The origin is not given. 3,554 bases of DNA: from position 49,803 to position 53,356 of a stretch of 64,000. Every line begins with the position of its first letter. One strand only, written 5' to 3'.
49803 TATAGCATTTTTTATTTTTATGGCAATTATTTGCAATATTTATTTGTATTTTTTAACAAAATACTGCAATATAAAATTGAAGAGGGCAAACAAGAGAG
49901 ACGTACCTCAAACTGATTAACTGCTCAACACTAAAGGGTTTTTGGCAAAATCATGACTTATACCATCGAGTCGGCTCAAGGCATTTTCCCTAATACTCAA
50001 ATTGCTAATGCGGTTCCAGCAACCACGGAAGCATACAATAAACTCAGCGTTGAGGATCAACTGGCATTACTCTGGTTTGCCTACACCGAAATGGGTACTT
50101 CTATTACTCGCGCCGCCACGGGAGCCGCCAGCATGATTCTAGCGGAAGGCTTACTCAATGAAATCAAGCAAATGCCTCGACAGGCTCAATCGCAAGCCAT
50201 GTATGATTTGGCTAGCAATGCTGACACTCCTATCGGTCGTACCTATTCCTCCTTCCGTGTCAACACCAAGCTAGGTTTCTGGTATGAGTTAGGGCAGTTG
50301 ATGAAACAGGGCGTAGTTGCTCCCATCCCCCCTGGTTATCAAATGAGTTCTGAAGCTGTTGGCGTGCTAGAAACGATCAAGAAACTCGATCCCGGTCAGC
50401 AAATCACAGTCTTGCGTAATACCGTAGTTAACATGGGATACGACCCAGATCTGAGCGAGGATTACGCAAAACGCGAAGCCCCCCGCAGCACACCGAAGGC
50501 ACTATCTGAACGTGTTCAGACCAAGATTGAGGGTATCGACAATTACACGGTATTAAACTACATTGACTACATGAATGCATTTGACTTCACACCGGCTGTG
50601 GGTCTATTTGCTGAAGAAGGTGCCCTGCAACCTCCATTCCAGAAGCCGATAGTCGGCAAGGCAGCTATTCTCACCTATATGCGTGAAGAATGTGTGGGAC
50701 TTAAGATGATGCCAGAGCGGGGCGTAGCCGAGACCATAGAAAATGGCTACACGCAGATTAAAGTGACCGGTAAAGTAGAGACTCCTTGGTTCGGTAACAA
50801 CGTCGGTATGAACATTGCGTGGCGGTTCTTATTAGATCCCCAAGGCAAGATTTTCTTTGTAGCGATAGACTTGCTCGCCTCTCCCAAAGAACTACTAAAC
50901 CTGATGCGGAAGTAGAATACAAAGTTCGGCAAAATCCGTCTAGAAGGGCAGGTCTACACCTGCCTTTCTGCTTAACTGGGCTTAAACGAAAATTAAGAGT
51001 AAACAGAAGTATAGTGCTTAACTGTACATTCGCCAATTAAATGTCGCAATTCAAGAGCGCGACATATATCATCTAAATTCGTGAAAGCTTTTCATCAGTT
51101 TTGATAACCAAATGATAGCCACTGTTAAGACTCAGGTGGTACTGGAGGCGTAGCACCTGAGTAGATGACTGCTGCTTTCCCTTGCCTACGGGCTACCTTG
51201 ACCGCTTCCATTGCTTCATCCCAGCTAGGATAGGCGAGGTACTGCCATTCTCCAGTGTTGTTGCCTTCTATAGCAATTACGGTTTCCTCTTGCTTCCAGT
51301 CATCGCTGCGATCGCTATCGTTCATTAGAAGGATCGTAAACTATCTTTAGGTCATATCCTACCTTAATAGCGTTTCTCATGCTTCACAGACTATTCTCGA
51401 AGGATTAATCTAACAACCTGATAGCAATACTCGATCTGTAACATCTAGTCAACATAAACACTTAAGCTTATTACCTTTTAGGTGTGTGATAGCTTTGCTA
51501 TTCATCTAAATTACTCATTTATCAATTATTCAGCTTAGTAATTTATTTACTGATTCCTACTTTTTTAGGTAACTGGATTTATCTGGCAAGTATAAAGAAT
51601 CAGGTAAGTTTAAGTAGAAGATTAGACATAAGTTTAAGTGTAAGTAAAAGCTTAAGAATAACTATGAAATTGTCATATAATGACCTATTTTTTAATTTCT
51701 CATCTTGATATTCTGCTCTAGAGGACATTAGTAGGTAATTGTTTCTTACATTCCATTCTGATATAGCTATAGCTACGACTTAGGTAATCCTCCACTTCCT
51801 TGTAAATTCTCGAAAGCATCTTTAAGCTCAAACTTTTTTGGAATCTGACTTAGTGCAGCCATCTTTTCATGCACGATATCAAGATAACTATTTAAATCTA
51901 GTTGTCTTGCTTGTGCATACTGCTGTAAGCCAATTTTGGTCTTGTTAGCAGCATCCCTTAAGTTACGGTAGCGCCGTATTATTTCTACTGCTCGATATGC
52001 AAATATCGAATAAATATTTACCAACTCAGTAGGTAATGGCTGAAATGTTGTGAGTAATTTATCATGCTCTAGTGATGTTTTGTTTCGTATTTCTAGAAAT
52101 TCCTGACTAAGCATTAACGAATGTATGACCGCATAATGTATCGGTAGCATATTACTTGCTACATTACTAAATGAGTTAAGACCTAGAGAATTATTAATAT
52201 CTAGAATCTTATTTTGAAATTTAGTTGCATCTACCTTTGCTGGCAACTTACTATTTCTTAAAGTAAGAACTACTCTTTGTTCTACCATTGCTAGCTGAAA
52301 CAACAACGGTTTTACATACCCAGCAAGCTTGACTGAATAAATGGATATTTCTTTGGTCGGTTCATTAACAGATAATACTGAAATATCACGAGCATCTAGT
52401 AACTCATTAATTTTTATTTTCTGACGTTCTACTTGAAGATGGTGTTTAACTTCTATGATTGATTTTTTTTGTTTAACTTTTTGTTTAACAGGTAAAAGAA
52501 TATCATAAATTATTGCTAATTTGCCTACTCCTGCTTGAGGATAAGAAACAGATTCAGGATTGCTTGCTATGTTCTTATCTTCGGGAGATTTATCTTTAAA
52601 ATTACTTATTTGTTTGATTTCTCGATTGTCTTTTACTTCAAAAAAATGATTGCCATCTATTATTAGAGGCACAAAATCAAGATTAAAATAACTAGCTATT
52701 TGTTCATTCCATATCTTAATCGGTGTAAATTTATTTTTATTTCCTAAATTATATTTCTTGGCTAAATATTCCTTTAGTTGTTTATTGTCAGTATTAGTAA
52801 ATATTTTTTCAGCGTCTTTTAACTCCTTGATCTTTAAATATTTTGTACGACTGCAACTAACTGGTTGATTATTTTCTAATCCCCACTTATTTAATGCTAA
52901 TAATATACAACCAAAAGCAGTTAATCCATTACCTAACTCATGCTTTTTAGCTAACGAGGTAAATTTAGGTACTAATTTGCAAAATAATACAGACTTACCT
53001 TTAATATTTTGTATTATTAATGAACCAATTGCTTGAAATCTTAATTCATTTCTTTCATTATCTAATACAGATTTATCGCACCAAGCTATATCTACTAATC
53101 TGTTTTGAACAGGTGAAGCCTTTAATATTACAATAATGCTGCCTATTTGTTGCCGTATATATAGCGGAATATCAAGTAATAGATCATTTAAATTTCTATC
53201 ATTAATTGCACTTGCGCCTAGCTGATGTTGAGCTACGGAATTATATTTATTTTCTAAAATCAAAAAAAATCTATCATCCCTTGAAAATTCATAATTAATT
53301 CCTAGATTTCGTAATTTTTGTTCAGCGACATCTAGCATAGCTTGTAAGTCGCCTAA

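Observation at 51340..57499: About 6-kb AT-rich island integrated at tRNA-Leu(UAG) with integrase and unknown cargo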

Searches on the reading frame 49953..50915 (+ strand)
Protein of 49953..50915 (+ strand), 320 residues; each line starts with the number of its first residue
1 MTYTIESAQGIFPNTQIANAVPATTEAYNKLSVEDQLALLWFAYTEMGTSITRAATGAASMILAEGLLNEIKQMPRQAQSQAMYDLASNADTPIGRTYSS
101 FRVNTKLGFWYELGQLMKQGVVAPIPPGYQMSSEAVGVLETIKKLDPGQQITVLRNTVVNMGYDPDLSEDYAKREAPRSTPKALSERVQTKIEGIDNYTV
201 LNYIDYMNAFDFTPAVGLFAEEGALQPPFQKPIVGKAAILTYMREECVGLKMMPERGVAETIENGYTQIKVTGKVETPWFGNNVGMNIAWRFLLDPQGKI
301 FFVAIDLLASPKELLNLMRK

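Call 9: search_protein_families(library=pfam, proteins=[window:49953-50915:+], max_evalue=0.01)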
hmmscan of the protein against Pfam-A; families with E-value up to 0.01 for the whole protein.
window:49953-50915:+ (320 aa): 2 families
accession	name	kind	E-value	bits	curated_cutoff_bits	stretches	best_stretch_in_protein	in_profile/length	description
PF09150.15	Carot_N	-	4.2e-66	221.9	25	1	14-164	1-151/151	Orange carotenoid protein, N-terminal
PF02136.26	NTF2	-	1.2e-11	45.6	21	1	198-308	4-114/116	Nuclear transport factor 2 (NTF2) domain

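Call 20: find_related_loci(query=window:49953-50915:+, collection=genome_contigs, flank=10000)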
Query window:49953-50915:+ (320 aa) in genome_contigs; peptide patterns used: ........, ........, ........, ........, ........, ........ (x = any residue, [..] = any of these).
416 stretches matched a pattern; 374 encode a relative of the query (tblastn E <= 1e-3); the best 80 are kept; 80 distinct loci.
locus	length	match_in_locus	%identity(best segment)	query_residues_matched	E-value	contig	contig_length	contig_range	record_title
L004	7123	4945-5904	95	1-320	0e+0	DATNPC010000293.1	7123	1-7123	MAG TPA_asm: Allocoleopsis sp. isolate SMAG_U16471 k141_1304487, whole genome shotgun sequence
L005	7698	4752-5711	95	1-320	0e+0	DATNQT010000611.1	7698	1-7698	MAG TPA_asm: Candidatus Sericytochromatia bacterium isolate SMAG_U16514 k141_278376, whole genome shotgun sequence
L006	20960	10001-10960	93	1-320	0e+0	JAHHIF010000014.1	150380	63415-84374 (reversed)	MAG: Symplocastrum torsivum CPER-KK1 scaffold_95_c1, whole genome shotgun sequence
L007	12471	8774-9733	95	1-320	0e+0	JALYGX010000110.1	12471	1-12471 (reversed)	MAG: Cyanobacteriota bacterium isolate GDC bin22 SD1469-71_k127_215184, whole genome shotgun sequence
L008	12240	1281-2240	94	1-320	0e+0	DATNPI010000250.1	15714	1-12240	MAG TPA_asm: Coleofasciculaceae cyanobacterium isolate SMAG_U16477 k141_342810, whole genome shotgun sequence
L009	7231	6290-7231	95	1-314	0e+0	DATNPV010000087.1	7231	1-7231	MAG TPA_asm: Waterburya sp. isolate SMAG_U16490 k141_3874855, whole genome shotgun sequence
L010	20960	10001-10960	90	1-320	0e+0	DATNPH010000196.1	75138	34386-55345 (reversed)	MAG TPA_asm: Coleofasciculaceae cyanobacterium isolate SMAG_U16476 k141_494707, whole genome shotgun sequence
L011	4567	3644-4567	95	1-308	0e+0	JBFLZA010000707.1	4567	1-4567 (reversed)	MAG: Cyanobacteriota bacterium isolate MAG099 MAG099_707, whole genome shotgun sequence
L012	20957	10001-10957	90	1-319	0e+0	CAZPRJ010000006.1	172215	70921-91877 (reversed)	MAG TPA_asm: uncultured Microcoleus sp. isolate SRP063590_co1_133 genome assembly, contig: NODE_75_length_172215_cov_7.3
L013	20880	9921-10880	87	1-320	0e+0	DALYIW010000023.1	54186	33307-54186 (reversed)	MAG TPA_asm: Coleofasciculaceae cyanobacterium CTOTU46601 NODE_25_length_54186_cov_3.892391, whole genome shotgun sequen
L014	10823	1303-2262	89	1-320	0e+0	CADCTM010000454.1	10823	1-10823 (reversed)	uncultured Coleofasciculus sp. isolate AVDCRST_MAG92 genome assembly, contig: NODE312, whole genome shotgun sequence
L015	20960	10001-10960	86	1-320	0e+0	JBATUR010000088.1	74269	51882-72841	MAG: Coleofasciculaceae cyanobacterium isolate MFD12171_ilm_asm_bin21 k127_53903, whole genome shotgun sequence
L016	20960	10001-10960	81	1-320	8e-179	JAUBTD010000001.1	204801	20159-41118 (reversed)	Microcoleus sp. F10-A1 NODE_15_length_204801_cov_35.855508, whole genome shotgun sequence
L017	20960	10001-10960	81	1-320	3e-178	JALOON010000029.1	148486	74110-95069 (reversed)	MAG: Oscillatoriaceae cyanobacterium Prado104 scaffold_432, whole genome shotgun sequence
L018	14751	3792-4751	81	1-320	4e-178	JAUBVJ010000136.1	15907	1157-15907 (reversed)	Microcoleus sp. AR_TQ3_B6 NODE_251_length_15907_cov_18.937587, whole genome shotgun sequence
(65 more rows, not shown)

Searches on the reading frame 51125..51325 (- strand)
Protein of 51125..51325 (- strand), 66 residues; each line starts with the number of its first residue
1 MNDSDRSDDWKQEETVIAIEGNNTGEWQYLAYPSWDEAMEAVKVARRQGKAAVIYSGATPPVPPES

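Call 9: search_protein_families(library=pfam, proteins=[window:51125-51325:-], max_evalue=0.01)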
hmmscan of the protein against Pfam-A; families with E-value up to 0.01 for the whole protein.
window:51125-51325:- (66 aa): 0 families

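Call 11: search_protein_families(library=padloc, proteins=[window:51125-51325:-], max_evalue=1)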
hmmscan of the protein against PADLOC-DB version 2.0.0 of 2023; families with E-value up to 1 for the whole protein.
window:51125-51325:- (66 aa): 0 families

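Call 12: search_protein_families(library=ncbifam, proteins=[window:51125-51325:-], max_evalue=1)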
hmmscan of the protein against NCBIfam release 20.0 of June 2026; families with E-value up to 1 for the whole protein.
window:51125-51325:- (66 aa): 1 family
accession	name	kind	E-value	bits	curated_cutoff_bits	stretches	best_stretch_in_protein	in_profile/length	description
NF006251.0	PRK08392.1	equivalog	0.0078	15.7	212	1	17-56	119-158/216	hypothetical protein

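Call 13: search_protein_families(library=phrogs, proteins=[window:51125-51325:-], max_evalue=1)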
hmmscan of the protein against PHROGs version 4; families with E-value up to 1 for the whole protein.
window:51125-51325:- (66 aa): 2 families
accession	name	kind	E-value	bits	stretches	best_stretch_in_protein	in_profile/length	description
phrog_17551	-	unknown function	0.087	13.5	1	18-53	14-47/65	-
phrog_30327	-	unknown function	0.19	13.1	1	20-54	34-68/73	-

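Call 48: find_encoding_contigs(protein=window:51125-51325:-, flank=10000, max_places=10)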
Protein window:51125-51325:- (66 aa): 2 contigs read that carry it; 2 places shown.
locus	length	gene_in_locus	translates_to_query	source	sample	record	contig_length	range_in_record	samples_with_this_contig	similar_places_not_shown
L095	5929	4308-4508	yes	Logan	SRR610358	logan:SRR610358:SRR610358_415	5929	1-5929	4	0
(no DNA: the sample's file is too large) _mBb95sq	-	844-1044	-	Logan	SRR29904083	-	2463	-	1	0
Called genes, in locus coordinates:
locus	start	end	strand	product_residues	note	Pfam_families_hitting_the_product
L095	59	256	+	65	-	-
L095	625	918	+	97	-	-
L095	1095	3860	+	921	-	-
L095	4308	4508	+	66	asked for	-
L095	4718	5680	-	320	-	PF09150:Carot_N, PF02136:NTF2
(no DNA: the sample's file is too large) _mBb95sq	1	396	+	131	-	?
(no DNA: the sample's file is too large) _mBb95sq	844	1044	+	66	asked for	-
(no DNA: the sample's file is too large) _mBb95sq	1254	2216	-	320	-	PF09150:Carot_N, PF02136:NTF2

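Call 79: find_homologous_proteins(query=window:51125-51325:-, max_evalue=0.01)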
Query window:51125-51325:- (66 aa): 12 proteins with E <= 0.01 among 12 candidates.
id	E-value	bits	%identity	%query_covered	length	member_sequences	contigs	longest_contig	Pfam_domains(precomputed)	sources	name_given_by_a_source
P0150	2.2e-33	130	89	98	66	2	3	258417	-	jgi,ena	jgi:hypothetical protein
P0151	9.5e-32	125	88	98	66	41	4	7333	-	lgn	-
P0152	1.3e-29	118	80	98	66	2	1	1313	-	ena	-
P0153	1.5e-29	118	82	98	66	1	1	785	-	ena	-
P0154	1.1e-28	116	83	98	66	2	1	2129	-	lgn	-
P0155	2.2e-28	115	77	100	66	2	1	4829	-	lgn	-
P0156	2.0e-26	108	75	98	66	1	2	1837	-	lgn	-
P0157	2.1e-26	108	79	94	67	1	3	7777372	-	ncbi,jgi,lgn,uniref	ncbi:MAG: hypothetical protein RIG63_19385 [Coleofasciculus chthonoplastes F3-SA18-01]|jgi:hypotheti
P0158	3.6e-26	108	77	98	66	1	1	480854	-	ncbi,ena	-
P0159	1.9e-21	93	66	98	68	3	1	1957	-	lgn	-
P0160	1.4e-19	87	67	91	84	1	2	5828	-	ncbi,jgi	jgi:hypothetical protein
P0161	2.3e-14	70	75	67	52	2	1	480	-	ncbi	-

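Call 80: find_encoding_contigs(protein=P0157, flank=8000, max_places=2)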
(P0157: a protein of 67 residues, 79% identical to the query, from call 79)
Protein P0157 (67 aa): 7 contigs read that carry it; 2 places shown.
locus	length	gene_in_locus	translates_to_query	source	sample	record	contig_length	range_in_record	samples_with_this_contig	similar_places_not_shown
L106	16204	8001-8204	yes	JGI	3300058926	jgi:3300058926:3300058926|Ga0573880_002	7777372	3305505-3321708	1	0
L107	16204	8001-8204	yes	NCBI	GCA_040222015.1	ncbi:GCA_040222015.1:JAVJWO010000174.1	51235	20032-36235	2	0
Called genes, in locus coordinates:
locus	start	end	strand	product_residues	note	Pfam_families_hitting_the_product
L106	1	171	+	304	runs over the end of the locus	PF00850:Hist_deacetyl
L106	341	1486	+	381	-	PF04107:GCS2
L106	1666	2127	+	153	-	PF00588:SpoU_methylase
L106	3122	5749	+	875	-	PF01476:LysM (weak), PF23473:LysM3_LYK4_5 (faint), PF01476:LysM, PF01551:Peptidase_M23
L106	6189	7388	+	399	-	PF12167:Arm-DNA-bind_2, PF00589:Phage_integrase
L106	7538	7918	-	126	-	-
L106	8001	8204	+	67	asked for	-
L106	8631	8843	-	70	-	-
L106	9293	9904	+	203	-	-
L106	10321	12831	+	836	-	PF17764:PriA_3primeBD, PF00270:DEAD, PF04851:ResIII, PF18319:Zn_ribbon_PriA (weak), PF00271:Helicase_C (weak), PF18074:PriA_C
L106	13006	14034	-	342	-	-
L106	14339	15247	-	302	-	PF00561:Abhydrolase_1, PF12146:Hydrolase_4, PF12697:Abhydrolase_6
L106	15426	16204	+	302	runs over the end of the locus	PF00491:Arginase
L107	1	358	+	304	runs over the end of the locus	PF00850:Hist_deacetyl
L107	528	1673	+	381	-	PF04107:GCS2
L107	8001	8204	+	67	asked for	-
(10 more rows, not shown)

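Call 81: find_encoding_contigs(protein=P0150, flank=8000, max_places=2)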
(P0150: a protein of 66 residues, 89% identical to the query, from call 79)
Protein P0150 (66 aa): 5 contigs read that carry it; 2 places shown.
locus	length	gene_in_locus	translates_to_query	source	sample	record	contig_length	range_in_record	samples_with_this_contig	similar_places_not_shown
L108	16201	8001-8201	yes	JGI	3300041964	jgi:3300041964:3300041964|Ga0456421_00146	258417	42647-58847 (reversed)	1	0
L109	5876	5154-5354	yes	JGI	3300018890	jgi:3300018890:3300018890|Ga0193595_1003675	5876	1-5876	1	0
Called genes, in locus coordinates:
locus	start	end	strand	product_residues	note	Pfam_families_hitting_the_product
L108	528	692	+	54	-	-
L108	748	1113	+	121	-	-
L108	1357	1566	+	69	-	-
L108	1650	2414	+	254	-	-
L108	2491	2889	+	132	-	-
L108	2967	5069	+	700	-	-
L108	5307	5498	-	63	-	-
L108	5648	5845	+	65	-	-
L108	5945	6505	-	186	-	-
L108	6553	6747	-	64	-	-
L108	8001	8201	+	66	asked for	-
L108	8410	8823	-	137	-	-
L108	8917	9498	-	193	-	PF18306:LDcluster4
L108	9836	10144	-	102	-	PF00085:Thioredoxin, PF14595:Thioredoxin_9, PF13098:Thioredoxin_2, PF13728:TraF (weak), PF13905:Thioredoxin_8 (weak)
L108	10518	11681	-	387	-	PF00478:IMPDH, PF03060:NMO, PF01070:FMN_dh, PF01645:Glu_synthase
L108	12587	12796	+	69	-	-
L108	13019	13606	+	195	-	-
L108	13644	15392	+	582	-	PF00488:MutS_V, PF25526:LIP-1 (weak), PF20297:MSSS, PF01713:Smr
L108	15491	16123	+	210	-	PF11237:DUF3038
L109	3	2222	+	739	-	?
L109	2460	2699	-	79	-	-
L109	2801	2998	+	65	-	-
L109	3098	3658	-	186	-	-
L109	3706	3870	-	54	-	-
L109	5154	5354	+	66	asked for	-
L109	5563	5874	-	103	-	?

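Call 82: find_encoding_contigs(protein=P0158, flank=8000, max_places=2)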
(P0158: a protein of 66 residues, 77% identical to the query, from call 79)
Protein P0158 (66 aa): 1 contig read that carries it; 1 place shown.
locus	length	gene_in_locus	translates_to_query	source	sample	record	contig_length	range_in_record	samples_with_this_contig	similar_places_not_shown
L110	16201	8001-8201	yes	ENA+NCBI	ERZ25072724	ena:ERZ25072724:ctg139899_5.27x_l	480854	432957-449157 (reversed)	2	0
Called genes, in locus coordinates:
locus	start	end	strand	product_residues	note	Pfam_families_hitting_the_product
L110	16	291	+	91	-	-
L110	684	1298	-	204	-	PF00571:CBS, PF02672:CP12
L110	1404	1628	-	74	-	PF02941:FeThRed_A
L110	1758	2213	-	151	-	PF00571:CBS, PF02672:CP12 (weak)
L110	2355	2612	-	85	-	PF00085:Thioredoxin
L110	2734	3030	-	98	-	PF00111:Fer2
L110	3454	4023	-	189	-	PF00406:ADK, PF13207:AAA_17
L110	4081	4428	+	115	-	PF07508:Recombinase (weak)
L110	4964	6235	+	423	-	PF00571:CBS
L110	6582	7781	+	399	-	PF12167:Arm-DNA-bind_2, PF00589:Phage_integrase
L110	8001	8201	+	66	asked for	-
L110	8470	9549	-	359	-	PF27675:YCF81_N, PF01850:PIN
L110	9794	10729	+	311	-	PF04055:Radical_SAM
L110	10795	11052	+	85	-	PF06969:HemN_C (faint)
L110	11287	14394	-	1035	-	PF13229:Beta_helix, PF13509:S1_2 (faint), PF05048:NosD (weak), PF13229:Beta_helix, PF16318:DUF4957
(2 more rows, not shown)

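Call 88: search_protein_families(library=pfam, proteins=[L108:748-1113:+, L108:1650-2414:+, L108:2443-2889:+, L108:2907-5069:+, L108:5945-6505:-, L108:6553-6747:-, L106:7538-7918:-], max_evalue=0.01)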
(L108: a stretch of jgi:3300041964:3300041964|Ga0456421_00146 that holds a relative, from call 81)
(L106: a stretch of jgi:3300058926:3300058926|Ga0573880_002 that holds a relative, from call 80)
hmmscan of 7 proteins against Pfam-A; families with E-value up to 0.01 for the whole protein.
L108:748-1113:+ (121 aa): 0 families

L108:1650-2414:+ (254 aa): 0 families

L108:2443-2889:+ (148 aa): 0 families

L108:2907-5069:+ (720 aa): 0 families

L108:5945-6505:- (186 aa): 1 family
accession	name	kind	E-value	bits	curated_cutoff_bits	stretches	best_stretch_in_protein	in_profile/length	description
PF17078.10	SHE3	-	0.0069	16.6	30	0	103-154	65-116/228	SWI5-dependent HO expression protein 3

L108:6553-6747:- (64 aa): 0 families

L106:7538-7918:- (126 aa): 0 families

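Call 109: find_encoding_contigs(protein=P0150, flank=10000, max_places=1)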
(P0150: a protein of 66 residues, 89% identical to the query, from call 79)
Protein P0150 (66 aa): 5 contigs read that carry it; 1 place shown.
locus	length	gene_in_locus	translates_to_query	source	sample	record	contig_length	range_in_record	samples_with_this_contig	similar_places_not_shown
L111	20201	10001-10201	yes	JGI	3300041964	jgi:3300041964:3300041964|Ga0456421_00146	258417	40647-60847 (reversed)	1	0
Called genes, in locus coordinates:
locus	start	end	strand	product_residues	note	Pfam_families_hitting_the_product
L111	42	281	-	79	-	-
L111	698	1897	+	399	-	PF12167:Arm-DNA-bind_2, PF00589:Phage_integrase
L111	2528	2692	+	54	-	-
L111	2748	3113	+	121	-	-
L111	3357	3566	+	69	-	-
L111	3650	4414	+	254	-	-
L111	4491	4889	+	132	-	-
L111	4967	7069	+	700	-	-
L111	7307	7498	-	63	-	-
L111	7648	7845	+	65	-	-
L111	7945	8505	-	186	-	-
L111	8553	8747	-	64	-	-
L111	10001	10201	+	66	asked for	-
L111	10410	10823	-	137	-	-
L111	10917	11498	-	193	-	PF18306:LDcluster4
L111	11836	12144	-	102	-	PF00085:Thioredoxin, PF14595:Thioredoxin_9, PF13098:Thioredoxin_2, PF13728:TraF (weak), PF13905:Thioredoxin_8 (weak)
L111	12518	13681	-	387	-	PF00478:IMPDH, PF03060:NMO, PF01070:FMN_dh, PF01645:Glu_synthase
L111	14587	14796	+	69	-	-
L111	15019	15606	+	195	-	-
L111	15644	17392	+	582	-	PF00488:MutS_V, PF25526:LIP-1 (weak), PF20297:MSSS, PF01713:Smr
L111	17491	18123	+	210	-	PF11237:DUF3038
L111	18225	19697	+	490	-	PF14233:DUF4335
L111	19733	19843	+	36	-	-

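Call 111: search_protein_families(library=phrogs, proteins=[L108:748-1113:+, L108:2443-2889:+, L108:2907-5069:+, L108:5945-6505:-, L108:1650-2414:+], max_evalue=0.01)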
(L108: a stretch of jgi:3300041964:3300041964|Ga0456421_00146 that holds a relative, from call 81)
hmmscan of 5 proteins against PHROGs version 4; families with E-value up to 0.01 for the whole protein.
L108:748-1113:+ (121 aa): 2 families
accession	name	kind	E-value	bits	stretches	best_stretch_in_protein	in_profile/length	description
phrog_25531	-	unknown function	4.9e-14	53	1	7-121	2-118/617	-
phrog_9765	-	DNA, RNA and nucleotide metabolism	0.0028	16.6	1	64-121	85-140/939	DNA primase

L108:2443-2889:+ (148 aa): 0 families

L108:2907-5069:+ (720 aa): 0 families

L108:5945-6505:- (186 aa): 1 family
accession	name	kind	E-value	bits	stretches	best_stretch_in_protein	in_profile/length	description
phrog_31236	-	unknown function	0.0088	16.8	0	30-115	23-108/190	-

L108:1650-2414:+ (254 aa): 0 families

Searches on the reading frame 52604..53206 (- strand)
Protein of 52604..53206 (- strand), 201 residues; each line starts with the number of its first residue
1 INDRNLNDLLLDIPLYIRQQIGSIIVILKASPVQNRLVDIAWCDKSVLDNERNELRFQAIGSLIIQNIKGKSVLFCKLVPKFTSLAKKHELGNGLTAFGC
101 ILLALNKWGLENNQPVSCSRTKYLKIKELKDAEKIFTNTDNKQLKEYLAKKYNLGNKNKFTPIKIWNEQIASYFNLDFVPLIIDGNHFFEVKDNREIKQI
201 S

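Call 99: predict_structure(alignment_id=A8)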
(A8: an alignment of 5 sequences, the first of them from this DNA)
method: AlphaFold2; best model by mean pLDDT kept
length: 201 residues; sequences in the alignment: 5
mean_pLDDT: 79.6   pTM: 0.73
mean pLDDT of the five models: 79.6, 74.2, 67.0, 66.5, 63.0
residues with pLDDT >= 90: 59; 70-90: 107; 50-70: 20; < 50: 15
segments of 3 or more residues with pLDDT < 50: 157-165, 198-201
pLDDT, mean of each block of 10 residues (from residue 1): 58 81 91 87 81 78 92 92 93 87 90 83 74 81 86 57 52 82 84 68 30
secondary structure, 60 per line:
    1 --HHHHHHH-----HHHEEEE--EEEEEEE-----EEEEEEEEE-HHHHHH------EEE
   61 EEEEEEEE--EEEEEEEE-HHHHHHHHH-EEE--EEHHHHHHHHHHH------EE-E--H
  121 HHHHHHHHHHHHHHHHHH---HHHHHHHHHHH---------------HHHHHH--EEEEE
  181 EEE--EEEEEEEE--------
elements in order: H3-9 E18-21 E24-30 E36-44 H46-51 E58-68 E71-78 H80-88 E90-92 H97-107 H120-138 H142-152 H168-173 E176-183 E186-193
